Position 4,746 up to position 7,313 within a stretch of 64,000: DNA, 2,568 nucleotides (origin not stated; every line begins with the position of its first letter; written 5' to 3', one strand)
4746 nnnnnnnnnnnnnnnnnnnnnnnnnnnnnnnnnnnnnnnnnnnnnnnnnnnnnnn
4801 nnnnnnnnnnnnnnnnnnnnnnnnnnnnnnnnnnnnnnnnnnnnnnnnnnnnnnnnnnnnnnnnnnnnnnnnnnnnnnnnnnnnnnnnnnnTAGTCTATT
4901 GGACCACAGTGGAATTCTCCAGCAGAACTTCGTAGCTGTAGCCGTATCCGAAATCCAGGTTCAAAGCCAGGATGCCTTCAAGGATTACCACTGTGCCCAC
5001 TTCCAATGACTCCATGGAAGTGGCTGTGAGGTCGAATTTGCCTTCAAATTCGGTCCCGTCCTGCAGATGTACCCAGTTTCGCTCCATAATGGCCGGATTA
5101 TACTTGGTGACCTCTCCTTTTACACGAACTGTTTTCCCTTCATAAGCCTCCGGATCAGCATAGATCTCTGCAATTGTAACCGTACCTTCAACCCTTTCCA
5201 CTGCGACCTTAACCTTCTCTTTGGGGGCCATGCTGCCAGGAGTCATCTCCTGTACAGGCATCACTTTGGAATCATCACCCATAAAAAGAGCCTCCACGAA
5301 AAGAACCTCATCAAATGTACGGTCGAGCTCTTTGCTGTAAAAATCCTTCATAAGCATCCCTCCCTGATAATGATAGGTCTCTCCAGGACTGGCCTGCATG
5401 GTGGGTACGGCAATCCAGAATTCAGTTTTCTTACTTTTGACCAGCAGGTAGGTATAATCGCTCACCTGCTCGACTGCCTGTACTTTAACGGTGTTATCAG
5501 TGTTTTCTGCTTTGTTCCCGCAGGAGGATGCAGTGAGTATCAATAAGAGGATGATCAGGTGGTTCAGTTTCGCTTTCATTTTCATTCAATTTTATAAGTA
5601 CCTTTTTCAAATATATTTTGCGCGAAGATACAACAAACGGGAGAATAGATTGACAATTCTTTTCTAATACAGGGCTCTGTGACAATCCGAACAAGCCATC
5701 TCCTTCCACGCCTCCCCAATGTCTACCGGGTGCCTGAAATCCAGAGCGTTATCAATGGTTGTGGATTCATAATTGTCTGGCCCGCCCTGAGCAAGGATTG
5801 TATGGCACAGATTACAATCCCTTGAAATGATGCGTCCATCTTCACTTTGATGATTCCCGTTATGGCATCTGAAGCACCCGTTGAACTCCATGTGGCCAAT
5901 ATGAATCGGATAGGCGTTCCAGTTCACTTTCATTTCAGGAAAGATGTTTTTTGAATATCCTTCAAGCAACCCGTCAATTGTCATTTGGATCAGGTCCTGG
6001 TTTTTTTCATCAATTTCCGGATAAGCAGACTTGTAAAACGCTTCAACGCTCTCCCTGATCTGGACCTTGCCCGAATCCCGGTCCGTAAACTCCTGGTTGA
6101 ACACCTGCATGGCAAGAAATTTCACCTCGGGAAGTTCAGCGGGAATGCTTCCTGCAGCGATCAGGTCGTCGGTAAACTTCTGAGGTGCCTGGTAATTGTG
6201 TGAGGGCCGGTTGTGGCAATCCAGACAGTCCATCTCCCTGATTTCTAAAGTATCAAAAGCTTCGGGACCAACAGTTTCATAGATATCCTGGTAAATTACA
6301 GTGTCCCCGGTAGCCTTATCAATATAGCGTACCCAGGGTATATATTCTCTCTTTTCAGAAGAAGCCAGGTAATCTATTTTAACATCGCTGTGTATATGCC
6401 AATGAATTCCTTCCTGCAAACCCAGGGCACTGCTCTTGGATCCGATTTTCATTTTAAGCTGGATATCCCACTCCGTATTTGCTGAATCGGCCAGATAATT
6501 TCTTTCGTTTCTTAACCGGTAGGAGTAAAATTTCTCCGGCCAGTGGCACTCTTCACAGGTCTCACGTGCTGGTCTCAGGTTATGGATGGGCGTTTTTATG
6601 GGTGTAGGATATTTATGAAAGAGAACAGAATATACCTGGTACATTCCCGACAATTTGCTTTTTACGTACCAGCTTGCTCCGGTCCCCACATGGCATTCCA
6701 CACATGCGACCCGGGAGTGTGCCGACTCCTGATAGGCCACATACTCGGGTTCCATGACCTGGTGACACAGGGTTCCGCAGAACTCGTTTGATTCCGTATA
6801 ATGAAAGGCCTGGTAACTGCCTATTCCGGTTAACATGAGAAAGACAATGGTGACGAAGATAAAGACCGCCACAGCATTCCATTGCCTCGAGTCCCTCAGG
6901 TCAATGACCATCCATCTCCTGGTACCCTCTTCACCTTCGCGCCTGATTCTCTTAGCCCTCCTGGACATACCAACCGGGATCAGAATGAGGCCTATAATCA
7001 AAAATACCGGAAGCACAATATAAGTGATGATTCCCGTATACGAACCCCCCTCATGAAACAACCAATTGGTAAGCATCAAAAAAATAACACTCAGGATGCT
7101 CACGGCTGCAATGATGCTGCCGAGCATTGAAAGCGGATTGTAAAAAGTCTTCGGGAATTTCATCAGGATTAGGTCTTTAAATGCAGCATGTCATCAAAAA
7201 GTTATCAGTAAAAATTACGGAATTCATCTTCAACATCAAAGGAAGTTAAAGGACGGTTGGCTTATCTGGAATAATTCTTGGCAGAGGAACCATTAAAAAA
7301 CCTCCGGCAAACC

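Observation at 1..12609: Dense multiheme-cytochrome island (52 CXXCH + 2 CX3CH in six proteins) with OM barrel, rhodanese and Fnr-type regulator: candidate uncharacterised trans-envelope electron-transfer system in a Bacteroidota genome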

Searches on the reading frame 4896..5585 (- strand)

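Call 4: search_protein_families(library=pfam, proteins=[window:4896-5585:-], max_evalue=0.01)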
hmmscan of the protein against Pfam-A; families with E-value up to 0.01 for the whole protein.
window:4896-5585:- (229 aa): 2 families
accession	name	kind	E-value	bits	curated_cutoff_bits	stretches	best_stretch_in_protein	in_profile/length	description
PF13457.12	GW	-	0.00087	20.4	21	0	30-58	41-70/76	GW (Gly-Tryp) dipeptide domain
PF03843.18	Slp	-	0.0065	16.3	22.5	0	133-163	16-46/153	Outer membrane lipoprotein Slp family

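Call 5: search_protein_families(library=ncbifam, proteins=[window:4896-5585:-], max_evalue=0.01)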
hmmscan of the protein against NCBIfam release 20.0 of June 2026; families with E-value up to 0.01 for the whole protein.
window:4896-5585:- (229 aa): 0 families

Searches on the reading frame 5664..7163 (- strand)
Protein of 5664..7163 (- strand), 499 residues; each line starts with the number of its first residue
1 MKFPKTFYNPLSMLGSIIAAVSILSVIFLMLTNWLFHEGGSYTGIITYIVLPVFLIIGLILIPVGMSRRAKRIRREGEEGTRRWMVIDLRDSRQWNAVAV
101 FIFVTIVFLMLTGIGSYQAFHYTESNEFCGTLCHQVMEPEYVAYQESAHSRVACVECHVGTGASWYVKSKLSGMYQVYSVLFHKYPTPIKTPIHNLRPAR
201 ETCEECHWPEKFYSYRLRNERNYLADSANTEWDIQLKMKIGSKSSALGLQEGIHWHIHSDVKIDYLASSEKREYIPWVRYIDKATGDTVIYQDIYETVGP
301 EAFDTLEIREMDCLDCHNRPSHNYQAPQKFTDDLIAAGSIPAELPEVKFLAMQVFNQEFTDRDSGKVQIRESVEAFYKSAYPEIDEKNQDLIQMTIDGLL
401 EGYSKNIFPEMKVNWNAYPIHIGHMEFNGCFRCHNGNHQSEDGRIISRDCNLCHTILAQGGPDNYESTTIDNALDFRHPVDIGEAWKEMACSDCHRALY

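Call 4: search_protein_families(library=pfam, proteins=[window:5664-7163:-], max_evalue=0.01)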
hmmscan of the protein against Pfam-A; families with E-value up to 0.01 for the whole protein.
window:5664-7163:- (499 aa): 4 families
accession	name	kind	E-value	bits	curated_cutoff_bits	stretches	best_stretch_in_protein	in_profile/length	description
PF03264.19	Cytochrom_NNT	-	5.2e-11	43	24.1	1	97-190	7-104/174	NapC/NirT cytochrome c family, N-terminal region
PF14522.11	Cytochrome_C7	-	8.8e-08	32.3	24.8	0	425-455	43-67/67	Cytochrome c7 and related cytochrome c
PF14537.11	Cytochrom_c3_2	-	8.1e-06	26.7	25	1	424-496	2-65/79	Cytochrome c3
PF02085.21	Cytochrom_CIII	-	7.6e-05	23.4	22.9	0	140-209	19-84/101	Class III cytochrome C family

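Call 5: search_protein_families(library=ncbifam, proteins=[window:5664-7163:-], max_evalue=0.01)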
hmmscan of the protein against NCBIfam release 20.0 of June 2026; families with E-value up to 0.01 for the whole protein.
window:5664-7163:- (499 aa): 10 families
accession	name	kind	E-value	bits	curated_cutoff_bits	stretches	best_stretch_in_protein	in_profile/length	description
TIGR03153.1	cytochr_NrfH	equivalog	1.7e-14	54.1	134.2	1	99-207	3-109/138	cytochrome c nitrite reductase small subunit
NF011606.0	PRK15032.1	equivalog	1.7e-06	27.5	455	1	89-191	9-115/390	pentaheme c-type cytochrome TorC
TIGR03508.1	decahem_SO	subfamily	3.4e-05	23.4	192.2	0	118-210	62-153/258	DmsE family decaheme c-type cytochrome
TIGR02162.1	torC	equivalog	3.4e-05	23.3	478.2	1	99-191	17-114/387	pentaheme c-type cytochrome TorC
NF047727.1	4hemeCytCCctA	equivalog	0.00017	21.7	180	1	424-495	34-104/109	tetraheme c-type cytochrome CctA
TIGR02161.1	napC_nirT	subfamily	0.00028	20.8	310.6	1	95-191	14-115/185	periplasmic nitrate (or nitrite) reductase c-type cytochrome, NapC/NirT family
TIGR04315.1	octaheme_Shew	subfamily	0.00035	19.7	375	0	123-208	68-153/440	tetrathionate reductase family octaheme c-type cytochrome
NF041028.1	decahem_GSU2203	exception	0.00039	19.7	325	0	116-210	91-184/317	GSU2203 family decaheme c-type cytochrome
NF007906.0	PRK10617.1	equivalog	0.0037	17.1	349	0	110-201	38-134/200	cytochrome c-type protein NapC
NF041781.1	mnquin_red_QrcA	equivalog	0.0095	15.6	180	0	137-208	103-159/174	menaquinone reductase multiheme cytochrome c subunit QrcA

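Call 10: search_solved_structures(query=window:5664-7163:-, max_evalue=1)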
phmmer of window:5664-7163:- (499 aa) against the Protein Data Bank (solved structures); distinct sequences matched with E-value up to 1: 5.
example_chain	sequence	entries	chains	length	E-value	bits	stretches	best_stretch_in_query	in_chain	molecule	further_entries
2j7a_C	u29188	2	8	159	0.0043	18.9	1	120-208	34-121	CYTOCHROME C QUINOL DEHYDROGENASE NRFH | NAPC/NIRT CYTOCHROME C FAMILY PROTEIN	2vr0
2k3v_A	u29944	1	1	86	0.057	15.2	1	424-495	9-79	Tetraheme cytochrome c-type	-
7s11_C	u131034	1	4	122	0.13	14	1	140-196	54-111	T-cell surface protein tactile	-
7s13_C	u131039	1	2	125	0.14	13.9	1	140-196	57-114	T-cell surface protein tactile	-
1wad_A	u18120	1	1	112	0.88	11.3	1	142-209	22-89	CYTOCHROME C3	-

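Call 17: find_homologous_proteins(query=window:5664-7163:-, max_evalue=0.00001)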
Query window:5664-7163:- (499 aa): 7996 proteins with E <= 0.00001 among 8000 candidates; the best 120 are listed.
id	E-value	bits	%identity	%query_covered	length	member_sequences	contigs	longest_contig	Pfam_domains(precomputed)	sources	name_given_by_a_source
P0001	0.0e+0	1188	100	100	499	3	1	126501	PF14537.12,PF03264.20,PF14522.12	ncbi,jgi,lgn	-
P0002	4.5e-279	944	78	100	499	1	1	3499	PF03264.20,PF14522.12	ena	-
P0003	8.1e-279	943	78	100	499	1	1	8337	PF03264.20,PF14522.12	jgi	-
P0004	2.3e-278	942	78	100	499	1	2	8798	PF03264.20,PF14522.12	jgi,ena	-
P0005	1.3e-277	939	77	100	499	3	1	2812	PF03264.20,PF14522.12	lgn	-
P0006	1.5e-276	936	75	100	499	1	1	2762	PF14537.12,PF03264.20,PF14522.12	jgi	jgi:nitrate/TMAO reductase-like tetraheme cytochrome c subunit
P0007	8.5e-273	924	74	100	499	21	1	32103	PF14537.12,PF03264.20,PF14522.12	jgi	-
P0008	1.1e-272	923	73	100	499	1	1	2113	PF14537.12,PF03264.20,PF14522.12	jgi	-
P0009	8.8e-271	917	74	100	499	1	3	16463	PF03264.20,PF14522.12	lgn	-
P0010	1.9e-269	913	74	100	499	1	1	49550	PF14537.12,PF03264.20,PF02085.22,PF14522.12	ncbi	ncbi:MAG: NapC/NirT family cytochrome c [Bacteroidota bacterium]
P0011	3.7e-269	912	73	100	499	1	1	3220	PF14537.12,PF03264.20,PF14522.12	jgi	-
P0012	5.4e-269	911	72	100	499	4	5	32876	PF03264.20,PF14522.12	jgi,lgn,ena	-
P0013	2.4e-268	909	74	100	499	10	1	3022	PF03264.20,PF02085.22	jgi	-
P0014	2.6e-268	909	72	100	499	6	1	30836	PF14537.12,PF03264.20,PF14522.12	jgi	-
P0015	7.5e-268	907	74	100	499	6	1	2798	PF03264.20,PF14522.12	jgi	jgi:hypothetical protein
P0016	1.3e-267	907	74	100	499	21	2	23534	PF03264.20,PF14522.12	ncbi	-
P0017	2.0e-267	906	72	100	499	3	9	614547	PF14537.12,PF03264.20,PF14522.12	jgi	jgi:hypothetical protein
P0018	7.7e-267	904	74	100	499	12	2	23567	PF03264.20,PF14522.12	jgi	jgi:hypothetical protein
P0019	8.7e-267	904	73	100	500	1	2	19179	PF14537.12,PF03264.20,PF14522.12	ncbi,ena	-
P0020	8.6e-266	901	73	100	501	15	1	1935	PF03264.20,PF14522.12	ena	-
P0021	7.3e-265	897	73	100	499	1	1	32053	PF03264.20,PF02085.22,PF14522.12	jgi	-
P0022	1.4e-264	897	73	100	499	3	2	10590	PF03264.20,PF14522.12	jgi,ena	-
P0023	1.7e-262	890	73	100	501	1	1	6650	PF03264.20,PF14522.12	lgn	-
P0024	2.6e-262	889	72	100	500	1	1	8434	PF03264.20,PF14522.12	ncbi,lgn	-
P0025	3.6e-262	889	73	100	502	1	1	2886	PF14537.12,PF03264.20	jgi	jgi:hypothetical protein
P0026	5.8e-262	888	73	100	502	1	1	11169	PF03264.20,PF14522.12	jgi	jgi:nitrate/TMAO reductase-like tetraheme cytochrome c subunit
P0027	3.2e-261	885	73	100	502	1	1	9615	PF03264.20,PF14522.12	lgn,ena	-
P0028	4.1e-261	885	73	100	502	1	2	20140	PF03264.20,PF14522.12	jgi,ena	jgi:nitrate/TMAO reductase-like tetraheme cytochrome c subunit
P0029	4.9e-261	885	72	100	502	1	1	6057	PF03264.20,PF14522.12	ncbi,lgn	-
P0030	5.9e-261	885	73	100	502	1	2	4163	PF03264.20,PF14522.12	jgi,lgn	jgi:nitrate/TMAO reductase-like tetraheme cytochrome c subunit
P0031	8.4e-261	884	73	100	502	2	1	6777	PF03264.20,PF14522.12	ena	-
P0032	8.5e-261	884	73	100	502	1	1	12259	PF03264.20,PF14522.12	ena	-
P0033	9.1e-261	884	73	100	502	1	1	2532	PF03264.20,PF14522.12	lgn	-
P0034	1.2e-260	884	73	100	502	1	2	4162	PF03264.20,PF14522.12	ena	-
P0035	1.2e-260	884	73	100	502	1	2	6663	PF03264.20,PF14522.12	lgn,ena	-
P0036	1.6e-260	883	72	100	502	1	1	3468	PF03264.20,PF14522.12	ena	-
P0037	1.8e-260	883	72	100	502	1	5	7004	PF03264.20,PF14522.12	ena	-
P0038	2.2e-260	883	72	100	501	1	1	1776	PF03264.20,PF14522.12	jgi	-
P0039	2.3e-260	883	72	100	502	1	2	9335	PF03264.20,PF14522.12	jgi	-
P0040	3.7e-260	882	72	100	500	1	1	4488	PF03264.20,PF02085.22,PF14522.12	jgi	jgi:hypothetical protein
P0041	4.1e-260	882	73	100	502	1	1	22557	PF03264.20,PF14522.12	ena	-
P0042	5.5e-260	881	73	100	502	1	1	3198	PF03264.20,PF14522.12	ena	-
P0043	7.2e-260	881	73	100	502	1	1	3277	PF03264.20,PF14522.12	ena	-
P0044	8.4e-260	881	73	100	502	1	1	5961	PF03264.20,PF14522.12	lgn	-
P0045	1.2e-259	880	72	100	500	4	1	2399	PF03264.20,PF02085.22,PF14522.12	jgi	-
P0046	1.4e-259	880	70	100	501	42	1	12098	PF03264.20,PF14522.12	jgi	-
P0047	2.1e-259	879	70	100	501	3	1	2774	PF14537.12,PF03264.20,PF14522.12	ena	-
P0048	2.8e-259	879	72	100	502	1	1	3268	PF03264.20,PF14522.12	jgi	jgi:nitrate/TMAO reductase-like tetraheme cytochrome c subunit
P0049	9.1e-259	877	72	100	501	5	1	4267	PF14537.12,PF03264.20,PF02085.22,PF14522.12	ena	-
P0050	1.1e-258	877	72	100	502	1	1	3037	PF03264.20,PF14522.12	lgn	-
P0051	1.3e-257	873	71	100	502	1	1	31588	PF03264.20,PF14522.12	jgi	jgi:hypothetical protein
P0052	2.6e-257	873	71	100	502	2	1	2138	PF03264.20,PF14522.12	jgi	jgi:hypothetical protein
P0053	1.3e-256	870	72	100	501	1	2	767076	PF03264.20,PF14522.12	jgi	jgi:NapC/NirT cytochrome c family, N-terminal region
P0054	5.8e-256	868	86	83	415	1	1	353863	PF03264.20,PF14522.12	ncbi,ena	-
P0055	8.9e-256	867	71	100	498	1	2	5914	PF03264.20,PF14522.12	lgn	-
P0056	1.1e-255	867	69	100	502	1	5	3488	PF03264.20,PF14522.12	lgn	-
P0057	1.4e-254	864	70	100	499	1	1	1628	PF03264.20,PF14522.12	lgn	-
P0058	1.8e-254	863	70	100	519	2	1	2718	PF03264.20,PF14522.12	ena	-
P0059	2.4e-254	863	70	100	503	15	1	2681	PF14537.12,PF03264.20,PF14522.12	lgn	-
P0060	2.4e-254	863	70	100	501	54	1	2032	PF03264.20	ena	-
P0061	2.3e-253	860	68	100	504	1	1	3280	PF03264.20,PF02085.22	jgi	jgi:nitrate/TMAO reductase-like tetraheme cytochrome c subunit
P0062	5.1e-253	858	69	100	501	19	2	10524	PF14537.12,PF03264.20,PF14522.12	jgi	-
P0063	1.2e-252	857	70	100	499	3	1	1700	PF03264.20,PF14522.12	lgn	-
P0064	1.7e-252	857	67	100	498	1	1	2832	PF03264.20,PF14522.12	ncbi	-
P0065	7.1e-252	855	69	100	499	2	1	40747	PF03264.20,PF14522.12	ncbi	-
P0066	1.0e-251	854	70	100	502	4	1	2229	PF03264.20,PF14522.12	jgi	-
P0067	2.8e-251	853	69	100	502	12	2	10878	PF03264.20,PF14522.12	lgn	-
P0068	8.1e-251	851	69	100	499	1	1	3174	PF03264.20,PF14522.12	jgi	jgi:NapC/NirT cytochrome c family protein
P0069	9.0e-251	851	69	100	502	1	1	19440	PF14537.12,PF03264.20,PF14522.12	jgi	jgi:hypothetical protein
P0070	1.0e-250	851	70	100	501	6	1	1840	PF03264.20,PF02085.22,PF14522.12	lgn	-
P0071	1.2e-250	851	67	100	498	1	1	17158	PF14537.12,PF03264.20,PF14522.12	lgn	-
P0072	3.7e-250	849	68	100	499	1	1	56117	PF03264.20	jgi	-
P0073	3.8e-250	849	69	100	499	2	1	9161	PF03264.20,PF14522.12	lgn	-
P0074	4.6e-250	849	69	100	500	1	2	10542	PF03264.20,PF14522.12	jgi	-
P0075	7.5e-250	848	68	100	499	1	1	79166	PF03264.20,PF14522.12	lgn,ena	-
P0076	8.8e-250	848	69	100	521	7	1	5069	PF03264.20,PF14522.12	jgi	jgi:hypothetical protein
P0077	4.9e-249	845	69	100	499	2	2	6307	PF03264.20,PF14522.12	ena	-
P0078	9.0e-249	844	75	93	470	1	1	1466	PF03264.20,PF14522.12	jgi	jgi:hypothetical protein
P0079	1.1e-248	844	69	100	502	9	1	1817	PF03264.20,PF14522.12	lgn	-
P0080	1.5e-248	844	74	93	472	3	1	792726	PF03264.20,PF14522.12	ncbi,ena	-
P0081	4.8e-248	842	69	100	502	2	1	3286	PF03264.20,PF14522.12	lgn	-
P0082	2.5e-247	840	72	97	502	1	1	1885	PF03264.20,PF02085.22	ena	-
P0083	1.4e-246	837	67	100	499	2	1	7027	PF03264.20,PF02085.22,PF14522.12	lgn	-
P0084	5.4e-246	835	68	100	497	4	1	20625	PF03264.20,PF14522.12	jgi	-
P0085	1.9e-245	833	66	100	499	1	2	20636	PF03264.20,PF14522.12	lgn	-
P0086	2.2e-245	833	67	100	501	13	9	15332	PF14537.12,PF03264.20,PF02085.22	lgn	-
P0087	2.4e-244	830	67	100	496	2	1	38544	PF03264.20,PF02085.22,PF14522.12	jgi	jgi:nitrate/TMAO reductase-like tetraheme cytochrome c subunit/uncharacterized membrane protein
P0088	4.4e-244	829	67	100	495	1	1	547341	PF14537.12,PF03264.20,PF14522.12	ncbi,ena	-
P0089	8.2e-244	828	70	97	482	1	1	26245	PF03264.20,PF02085.22,PF14522.12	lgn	-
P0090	4.1e-243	826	67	100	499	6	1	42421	PF03264.20,PF14522.12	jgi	jgi:hypothetical protein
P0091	6.2e-243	825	66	100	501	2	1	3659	PF03264.20,PF14522.12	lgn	-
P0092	1.3e-242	824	67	100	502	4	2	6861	PF14537.12,PF03264.20,PF14522.12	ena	-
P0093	2.2e-242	823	66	100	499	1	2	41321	PF03264.20,PF14522.12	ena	-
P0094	2.2e-241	820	66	100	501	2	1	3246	PF14537.12,PF03264.20,PF14522.12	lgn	-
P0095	2.4e-241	820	68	95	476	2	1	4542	PF14537.12,PF03264.20,PF14522.12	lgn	-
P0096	6.6e-241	818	66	100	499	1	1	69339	PF03264.20,PF14522.12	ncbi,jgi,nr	ncbi:MAG: NapC/NirT family cytochrome c [Marinilabiliaceae bacterium]|jgi:nitrate/TMAO reductase-lik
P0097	9.1e-241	818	66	100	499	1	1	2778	PF14537.12,PF03264.20,PF14522.12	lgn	-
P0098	2.1e-240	817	66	99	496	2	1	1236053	PF03264.20,PF14522.12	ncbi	-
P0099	2.7e-240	816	66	100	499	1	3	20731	PF03264.20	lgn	-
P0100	1.4e-239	814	65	99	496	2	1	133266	PF03264.20,PF14522.12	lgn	-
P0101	7.1e-239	812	65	100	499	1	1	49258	PF03264.20,PF02085.22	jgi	jgi:nitrate/TMAO reductase-like tetraheme cytochrome c subunit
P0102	1.7e-238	810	66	100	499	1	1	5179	PF14537.12,PF03264.20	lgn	-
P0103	4.5e-238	809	64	100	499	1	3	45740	PF14537.12,PF03264.20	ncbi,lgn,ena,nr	ncbi:MAG: NapC/NirT family cytochrome c [Bacteroidales bacterium]|nr:NapC/NirT family cytochrome c [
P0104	6.5e-238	809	65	100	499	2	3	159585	PF03264.20,PF14522.12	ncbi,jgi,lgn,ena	-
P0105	5.8e-236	802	68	100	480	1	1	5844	PF14537.12,PF03264.20,PF14522.12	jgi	jgi:hypothetical protein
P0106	2.3e-234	797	63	100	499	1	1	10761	PF03264.20,PF14522.12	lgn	-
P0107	6.4e-234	795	64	100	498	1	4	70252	PF14537.12,PF03264.20,PF14522.12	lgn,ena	-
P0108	3.0e-232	790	65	98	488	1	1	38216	PF03264.20,PF14522.12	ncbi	ncbi:MAG: NapC/NirT family cytochrome c [Bacteroidota bacterium]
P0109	3.1e-232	790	62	100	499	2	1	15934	PF14537.12,PF03264.20,PF14522.12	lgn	-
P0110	1.9e-230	784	63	100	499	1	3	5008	PF14537.12,PF03264.20,PF14522.12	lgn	-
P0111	5.5e-230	782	65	96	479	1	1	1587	PF03264.20,PF14522.12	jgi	jgi:hypothetical protein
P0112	9.1e-230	782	63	100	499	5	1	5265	PF14537.12,PF03264.20,PF14522.12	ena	-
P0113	1.1e-228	778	63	100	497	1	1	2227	PF14537.12,PF03264.20,PF14522.12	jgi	jgi:hypothetical protein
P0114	5.2e-228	776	63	100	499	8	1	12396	PF14537.12,PF03264.20,PF14522.12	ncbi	ncbi:MAG: NapC/NirT family cytochrome c [Bacteroidales bacterium]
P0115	1.5e-226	771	61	100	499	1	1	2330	PF14537.12,PF03264.20,PF14522.12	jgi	jgi:nitrate/TMAO reductase-like tetraheme cytochrome c subunit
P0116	1.5e-226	771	63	100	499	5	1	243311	PF03264.20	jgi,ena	-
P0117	5.6e-226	769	62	100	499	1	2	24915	PF03264.20,PF02085.22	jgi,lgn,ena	-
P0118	6.2e-226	769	63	100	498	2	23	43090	PF14537.12,PF03264.20,PF14522.12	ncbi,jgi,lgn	-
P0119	8.9e-226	768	62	100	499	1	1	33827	PF14537.12,PF03264.20,PF14522.12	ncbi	-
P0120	1.1e-225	768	62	100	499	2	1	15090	PF03264.20,PF14522.12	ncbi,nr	ncbi:MAG: NapC/NirT family cytochrome c [Bacteroidales bacterium]|nr:NapC/NirT family cytochrome c [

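Call 18: find_encoding_contigs(protein=P0001, flank=10000, max_places=3)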
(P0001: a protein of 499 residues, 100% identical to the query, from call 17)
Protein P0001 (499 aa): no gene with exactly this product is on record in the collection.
